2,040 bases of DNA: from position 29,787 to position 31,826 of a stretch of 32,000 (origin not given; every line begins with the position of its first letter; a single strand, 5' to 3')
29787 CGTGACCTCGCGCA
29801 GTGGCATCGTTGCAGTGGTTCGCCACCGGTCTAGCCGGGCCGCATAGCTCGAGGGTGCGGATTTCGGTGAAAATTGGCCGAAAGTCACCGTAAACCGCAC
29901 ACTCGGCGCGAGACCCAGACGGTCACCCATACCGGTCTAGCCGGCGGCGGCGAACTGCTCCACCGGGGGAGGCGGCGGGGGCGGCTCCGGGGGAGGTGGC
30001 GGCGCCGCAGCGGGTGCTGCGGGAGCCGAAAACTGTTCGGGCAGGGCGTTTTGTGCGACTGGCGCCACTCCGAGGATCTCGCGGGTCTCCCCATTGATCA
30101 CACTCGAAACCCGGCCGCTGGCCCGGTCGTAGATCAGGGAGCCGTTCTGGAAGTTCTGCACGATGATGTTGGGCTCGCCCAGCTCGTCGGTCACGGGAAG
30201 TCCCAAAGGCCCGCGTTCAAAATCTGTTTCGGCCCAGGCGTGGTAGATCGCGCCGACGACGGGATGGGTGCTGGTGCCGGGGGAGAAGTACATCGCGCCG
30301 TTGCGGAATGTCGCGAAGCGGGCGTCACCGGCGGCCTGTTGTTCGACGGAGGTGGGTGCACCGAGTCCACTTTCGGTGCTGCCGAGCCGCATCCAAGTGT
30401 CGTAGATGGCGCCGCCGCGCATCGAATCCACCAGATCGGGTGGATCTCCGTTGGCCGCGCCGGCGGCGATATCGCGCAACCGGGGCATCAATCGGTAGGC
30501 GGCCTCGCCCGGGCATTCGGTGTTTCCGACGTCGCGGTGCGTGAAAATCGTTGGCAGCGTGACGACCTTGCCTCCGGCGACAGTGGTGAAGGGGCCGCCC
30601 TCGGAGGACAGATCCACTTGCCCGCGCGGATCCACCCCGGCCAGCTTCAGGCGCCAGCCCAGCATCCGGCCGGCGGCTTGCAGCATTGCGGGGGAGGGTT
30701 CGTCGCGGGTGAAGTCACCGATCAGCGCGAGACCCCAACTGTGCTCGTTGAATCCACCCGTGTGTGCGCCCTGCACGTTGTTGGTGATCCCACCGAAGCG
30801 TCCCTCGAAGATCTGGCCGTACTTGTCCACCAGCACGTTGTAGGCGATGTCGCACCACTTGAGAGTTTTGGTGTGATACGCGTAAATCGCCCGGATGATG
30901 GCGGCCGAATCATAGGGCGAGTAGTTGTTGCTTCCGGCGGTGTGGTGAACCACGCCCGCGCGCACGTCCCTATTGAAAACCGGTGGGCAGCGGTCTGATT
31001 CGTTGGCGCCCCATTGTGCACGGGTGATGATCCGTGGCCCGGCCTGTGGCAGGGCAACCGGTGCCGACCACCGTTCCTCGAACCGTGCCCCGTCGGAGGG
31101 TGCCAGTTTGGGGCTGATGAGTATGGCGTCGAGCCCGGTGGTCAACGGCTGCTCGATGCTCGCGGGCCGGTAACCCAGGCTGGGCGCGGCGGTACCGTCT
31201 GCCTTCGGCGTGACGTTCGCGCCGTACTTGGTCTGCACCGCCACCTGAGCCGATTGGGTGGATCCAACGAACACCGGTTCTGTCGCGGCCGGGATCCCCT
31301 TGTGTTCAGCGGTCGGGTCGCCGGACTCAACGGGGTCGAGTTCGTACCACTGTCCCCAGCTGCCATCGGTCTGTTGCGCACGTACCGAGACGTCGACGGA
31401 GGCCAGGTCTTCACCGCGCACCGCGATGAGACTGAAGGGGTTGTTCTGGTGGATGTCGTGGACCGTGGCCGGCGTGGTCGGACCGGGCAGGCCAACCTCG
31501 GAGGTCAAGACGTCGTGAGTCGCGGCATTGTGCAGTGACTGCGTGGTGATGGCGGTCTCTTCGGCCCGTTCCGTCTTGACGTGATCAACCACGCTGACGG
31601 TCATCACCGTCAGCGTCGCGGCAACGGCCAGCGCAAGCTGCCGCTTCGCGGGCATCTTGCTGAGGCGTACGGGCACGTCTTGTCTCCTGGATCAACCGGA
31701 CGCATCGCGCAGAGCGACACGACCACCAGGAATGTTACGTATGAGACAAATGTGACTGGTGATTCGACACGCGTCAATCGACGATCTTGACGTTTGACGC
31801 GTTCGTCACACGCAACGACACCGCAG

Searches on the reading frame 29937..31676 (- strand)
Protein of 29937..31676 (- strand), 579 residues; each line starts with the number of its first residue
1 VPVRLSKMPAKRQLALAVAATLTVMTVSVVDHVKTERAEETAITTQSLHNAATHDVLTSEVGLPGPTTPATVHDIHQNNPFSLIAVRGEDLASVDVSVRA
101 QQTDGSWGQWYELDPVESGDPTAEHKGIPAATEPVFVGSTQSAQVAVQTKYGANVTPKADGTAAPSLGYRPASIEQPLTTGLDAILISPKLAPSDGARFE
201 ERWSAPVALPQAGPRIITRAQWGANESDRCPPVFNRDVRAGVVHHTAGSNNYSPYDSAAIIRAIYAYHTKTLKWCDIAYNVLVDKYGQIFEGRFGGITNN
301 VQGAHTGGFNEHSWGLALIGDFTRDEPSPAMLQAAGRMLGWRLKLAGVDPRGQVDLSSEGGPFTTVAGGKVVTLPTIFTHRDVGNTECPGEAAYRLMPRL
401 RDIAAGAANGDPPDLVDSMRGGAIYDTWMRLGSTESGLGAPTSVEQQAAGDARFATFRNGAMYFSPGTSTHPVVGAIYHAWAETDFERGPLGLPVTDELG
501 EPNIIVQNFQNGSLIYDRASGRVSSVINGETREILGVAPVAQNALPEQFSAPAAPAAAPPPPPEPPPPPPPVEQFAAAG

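Call 45: search_protein_families(library=pfam, proteins=[window:29937-31676:-], max_evalue=0.00001)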
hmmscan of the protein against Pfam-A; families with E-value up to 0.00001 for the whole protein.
window:29937-31676:- (579 aa): 2 families
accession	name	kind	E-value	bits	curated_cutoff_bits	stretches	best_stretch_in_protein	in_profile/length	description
PF08310.17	LGFP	-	3.6e-20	72.5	22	1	438-489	1-53/53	LGFP repeat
PF01510.30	Amidase_2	-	7.1e-15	55.9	26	1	235-391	2-131/131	N-acetylmuramoyl-L-alanine amidase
